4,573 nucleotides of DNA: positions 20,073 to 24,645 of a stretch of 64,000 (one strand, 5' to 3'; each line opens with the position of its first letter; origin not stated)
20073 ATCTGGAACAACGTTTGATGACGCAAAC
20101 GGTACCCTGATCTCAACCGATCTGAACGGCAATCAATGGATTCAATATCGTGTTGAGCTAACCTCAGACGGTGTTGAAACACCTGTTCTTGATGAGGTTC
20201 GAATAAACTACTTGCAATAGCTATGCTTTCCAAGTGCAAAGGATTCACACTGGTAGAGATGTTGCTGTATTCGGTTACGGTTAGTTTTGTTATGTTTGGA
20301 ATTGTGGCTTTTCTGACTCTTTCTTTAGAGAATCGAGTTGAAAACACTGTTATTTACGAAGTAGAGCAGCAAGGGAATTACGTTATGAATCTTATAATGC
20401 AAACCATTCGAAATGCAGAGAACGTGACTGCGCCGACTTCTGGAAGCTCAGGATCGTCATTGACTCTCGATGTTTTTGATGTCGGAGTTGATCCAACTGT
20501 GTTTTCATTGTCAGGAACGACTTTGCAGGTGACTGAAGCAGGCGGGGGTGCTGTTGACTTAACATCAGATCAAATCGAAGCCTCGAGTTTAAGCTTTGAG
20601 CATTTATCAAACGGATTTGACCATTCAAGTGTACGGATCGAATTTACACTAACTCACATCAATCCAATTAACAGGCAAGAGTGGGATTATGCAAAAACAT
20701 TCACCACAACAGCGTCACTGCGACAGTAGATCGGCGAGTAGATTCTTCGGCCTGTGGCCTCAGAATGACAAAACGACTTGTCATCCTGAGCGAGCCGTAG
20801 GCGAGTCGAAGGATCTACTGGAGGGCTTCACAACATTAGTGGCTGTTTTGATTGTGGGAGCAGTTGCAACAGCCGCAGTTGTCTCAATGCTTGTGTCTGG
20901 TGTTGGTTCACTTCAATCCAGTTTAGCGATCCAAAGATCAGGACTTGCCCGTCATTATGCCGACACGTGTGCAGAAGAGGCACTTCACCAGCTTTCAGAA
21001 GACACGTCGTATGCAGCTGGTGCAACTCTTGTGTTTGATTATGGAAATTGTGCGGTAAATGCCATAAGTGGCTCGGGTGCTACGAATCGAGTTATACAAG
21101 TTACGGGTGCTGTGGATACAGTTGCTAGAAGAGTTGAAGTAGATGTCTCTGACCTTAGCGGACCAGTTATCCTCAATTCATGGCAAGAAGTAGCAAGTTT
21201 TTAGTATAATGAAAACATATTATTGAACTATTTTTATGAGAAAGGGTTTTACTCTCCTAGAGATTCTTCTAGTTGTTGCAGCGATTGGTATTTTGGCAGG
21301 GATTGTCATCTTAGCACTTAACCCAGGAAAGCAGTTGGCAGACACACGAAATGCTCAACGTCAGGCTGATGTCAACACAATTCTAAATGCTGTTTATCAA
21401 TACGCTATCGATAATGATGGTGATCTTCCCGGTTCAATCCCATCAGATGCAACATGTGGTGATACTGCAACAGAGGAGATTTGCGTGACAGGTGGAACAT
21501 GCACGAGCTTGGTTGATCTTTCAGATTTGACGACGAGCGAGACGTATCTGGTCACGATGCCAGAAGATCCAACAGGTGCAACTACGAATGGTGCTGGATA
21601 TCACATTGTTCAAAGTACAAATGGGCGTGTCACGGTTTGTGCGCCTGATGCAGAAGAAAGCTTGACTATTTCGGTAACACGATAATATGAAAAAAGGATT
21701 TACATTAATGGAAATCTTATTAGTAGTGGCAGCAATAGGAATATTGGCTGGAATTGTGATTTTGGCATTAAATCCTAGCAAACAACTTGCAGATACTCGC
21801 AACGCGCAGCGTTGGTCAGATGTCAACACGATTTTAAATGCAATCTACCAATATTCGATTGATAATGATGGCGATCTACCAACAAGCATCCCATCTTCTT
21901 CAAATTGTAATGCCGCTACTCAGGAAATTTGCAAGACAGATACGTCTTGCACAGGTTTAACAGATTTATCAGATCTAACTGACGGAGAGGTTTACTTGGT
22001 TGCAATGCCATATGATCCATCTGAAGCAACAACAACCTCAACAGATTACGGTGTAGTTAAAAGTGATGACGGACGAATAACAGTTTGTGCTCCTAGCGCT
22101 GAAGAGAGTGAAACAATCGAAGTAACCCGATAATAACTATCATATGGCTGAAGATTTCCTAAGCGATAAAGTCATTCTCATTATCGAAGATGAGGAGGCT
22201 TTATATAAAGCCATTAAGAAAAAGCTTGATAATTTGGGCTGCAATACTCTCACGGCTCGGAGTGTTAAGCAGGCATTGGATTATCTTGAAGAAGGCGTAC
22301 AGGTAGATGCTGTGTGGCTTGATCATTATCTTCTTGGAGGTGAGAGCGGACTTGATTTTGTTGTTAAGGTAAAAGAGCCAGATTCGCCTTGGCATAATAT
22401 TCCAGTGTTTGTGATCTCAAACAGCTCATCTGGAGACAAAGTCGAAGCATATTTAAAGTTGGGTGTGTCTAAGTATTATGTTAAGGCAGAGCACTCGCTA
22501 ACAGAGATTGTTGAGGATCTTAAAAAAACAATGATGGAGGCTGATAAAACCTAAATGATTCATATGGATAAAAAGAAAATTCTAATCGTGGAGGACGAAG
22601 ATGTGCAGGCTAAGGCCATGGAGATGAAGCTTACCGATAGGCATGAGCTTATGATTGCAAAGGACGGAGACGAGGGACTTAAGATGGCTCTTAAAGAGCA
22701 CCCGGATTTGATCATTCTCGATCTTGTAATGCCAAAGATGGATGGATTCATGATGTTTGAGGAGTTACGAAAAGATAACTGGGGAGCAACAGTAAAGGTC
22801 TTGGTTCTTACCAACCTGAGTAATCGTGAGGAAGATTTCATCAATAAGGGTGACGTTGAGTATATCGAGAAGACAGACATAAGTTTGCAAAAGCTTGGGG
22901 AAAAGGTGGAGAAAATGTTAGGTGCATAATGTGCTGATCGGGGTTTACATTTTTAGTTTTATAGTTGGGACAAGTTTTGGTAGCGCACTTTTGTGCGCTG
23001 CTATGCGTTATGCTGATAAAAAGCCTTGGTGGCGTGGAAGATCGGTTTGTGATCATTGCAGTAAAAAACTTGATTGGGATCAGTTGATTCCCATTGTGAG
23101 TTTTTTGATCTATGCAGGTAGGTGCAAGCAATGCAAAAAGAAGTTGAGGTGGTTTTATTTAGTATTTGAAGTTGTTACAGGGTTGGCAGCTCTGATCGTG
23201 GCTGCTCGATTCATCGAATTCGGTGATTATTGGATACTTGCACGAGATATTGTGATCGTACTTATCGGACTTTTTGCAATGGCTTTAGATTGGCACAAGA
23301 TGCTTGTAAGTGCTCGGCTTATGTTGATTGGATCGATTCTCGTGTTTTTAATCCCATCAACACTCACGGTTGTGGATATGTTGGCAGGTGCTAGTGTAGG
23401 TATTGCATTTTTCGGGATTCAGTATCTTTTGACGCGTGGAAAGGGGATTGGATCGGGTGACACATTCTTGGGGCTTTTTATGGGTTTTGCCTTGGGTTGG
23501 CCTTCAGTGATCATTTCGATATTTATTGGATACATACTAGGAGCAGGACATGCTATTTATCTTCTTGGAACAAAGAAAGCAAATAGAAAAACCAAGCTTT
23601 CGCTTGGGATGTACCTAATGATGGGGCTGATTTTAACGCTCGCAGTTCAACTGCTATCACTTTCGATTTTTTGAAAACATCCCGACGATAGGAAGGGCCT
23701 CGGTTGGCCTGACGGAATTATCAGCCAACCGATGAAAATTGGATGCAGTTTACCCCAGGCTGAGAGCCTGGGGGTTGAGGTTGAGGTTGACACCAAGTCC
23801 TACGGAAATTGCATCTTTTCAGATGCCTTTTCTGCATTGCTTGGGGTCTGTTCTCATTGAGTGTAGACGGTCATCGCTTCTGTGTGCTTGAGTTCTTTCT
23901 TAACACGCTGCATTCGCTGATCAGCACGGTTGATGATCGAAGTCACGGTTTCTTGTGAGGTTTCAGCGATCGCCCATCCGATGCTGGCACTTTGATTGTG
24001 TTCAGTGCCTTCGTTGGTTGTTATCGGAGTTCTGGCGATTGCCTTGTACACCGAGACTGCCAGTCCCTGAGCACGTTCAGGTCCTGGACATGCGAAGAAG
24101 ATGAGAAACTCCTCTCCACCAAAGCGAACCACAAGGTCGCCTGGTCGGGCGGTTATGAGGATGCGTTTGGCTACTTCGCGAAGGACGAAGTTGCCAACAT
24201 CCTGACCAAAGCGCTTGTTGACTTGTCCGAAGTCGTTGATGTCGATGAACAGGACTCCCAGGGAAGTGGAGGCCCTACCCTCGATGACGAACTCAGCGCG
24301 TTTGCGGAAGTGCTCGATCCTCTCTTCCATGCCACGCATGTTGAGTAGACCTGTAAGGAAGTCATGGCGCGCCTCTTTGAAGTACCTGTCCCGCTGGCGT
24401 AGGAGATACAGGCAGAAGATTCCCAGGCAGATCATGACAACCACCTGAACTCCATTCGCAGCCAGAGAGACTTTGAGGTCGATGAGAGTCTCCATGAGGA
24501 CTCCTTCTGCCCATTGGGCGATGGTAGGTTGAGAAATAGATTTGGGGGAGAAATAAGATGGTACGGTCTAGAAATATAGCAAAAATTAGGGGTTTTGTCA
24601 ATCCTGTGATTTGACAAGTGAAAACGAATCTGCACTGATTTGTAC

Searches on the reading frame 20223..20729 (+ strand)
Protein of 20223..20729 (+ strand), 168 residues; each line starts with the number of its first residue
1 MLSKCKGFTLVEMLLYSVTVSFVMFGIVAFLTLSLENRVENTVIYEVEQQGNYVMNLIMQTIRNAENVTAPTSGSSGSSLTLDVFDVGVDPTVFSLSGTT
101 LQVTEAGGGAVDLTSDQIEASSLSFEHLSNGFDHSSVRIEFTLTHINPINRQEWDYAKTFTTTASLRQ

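Call 79: search_protein_families(library=pfam, proteins=[window:20223-20729:+], max_evalue=0.01)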
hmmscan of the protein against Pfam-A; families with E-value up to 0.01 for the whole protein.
window:20223-20729:+ (168 aa): 1 family
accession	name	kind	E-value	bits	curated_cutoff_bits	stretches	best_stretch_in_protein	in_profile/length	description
PF07963.17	N_methyl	-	0.00034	20.5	21.2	1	3-27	2-26/27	Prokaryotic N-terminal methylation motif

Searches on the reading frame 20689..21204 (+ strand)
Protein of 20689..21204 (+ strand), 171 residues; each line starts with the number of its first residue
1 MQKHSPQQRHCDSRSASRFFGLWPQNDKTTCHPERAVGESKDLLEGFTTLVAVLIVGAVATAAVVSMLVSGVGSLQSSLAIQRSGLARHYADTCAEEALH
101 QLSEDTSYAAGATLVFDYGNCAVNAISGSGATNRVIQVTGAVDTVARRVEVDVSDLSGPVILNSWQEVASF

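Call 56: search_protein_families(library=pfam, proteins=[window:20689-21204:+], max_evalue=0.01)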
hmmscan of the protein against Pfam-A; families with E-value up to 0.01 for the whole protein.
window:20689-21204:+ (171 aa): 0 families

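Call 73: find_homologous_proteins(query=window:20689-21201:+, max_evalue=0.001)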
Query window:20689-21201:+ (171 aa): 3 proteins with E <= 0.001 among 318 candidates.
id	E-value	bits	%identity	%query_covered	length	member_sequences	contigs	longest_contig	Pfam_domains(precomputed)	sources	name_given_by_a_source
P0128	8.3e-106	369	100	100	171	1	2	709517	-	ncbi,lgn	-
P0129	1.2e-46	176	66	56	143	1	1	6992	-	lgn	-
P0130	2.1e-30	124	53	74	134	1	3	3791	-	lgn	-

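Call 75: find_encoding_contigs(protein=P0129, flank=3000, max_places=1)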
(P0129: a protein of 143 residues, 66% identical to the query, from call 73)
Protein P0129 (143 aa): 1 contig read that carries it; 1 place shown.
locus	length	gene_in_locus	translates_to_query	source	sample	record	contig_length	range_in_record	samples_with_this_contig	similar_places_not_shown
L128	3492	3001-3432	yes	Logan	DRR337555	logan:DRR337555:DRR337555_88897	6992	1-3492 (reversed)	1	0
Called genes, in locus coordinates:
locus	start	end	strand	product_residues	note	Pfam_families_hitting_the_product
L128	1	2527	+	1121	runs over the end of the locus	-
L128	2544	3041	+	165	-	-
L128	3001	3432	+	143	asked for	-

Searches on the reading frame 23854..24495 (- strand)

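Call 56: search_protein_families(library=pfam, proteins=[window:23854-24495:-], max_evalue=0.01)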
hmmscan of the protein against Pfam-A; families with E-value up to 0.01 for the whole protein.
window:23854-24495:- (213 aa): 1 family
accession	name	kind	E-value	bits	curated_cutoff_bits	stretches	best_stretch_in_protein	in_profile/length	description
PF00990.26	GGDEF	-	1.6e-32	112.9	23.8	1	42-201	1-157/161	Diguanylate cyclase, GGDEF domain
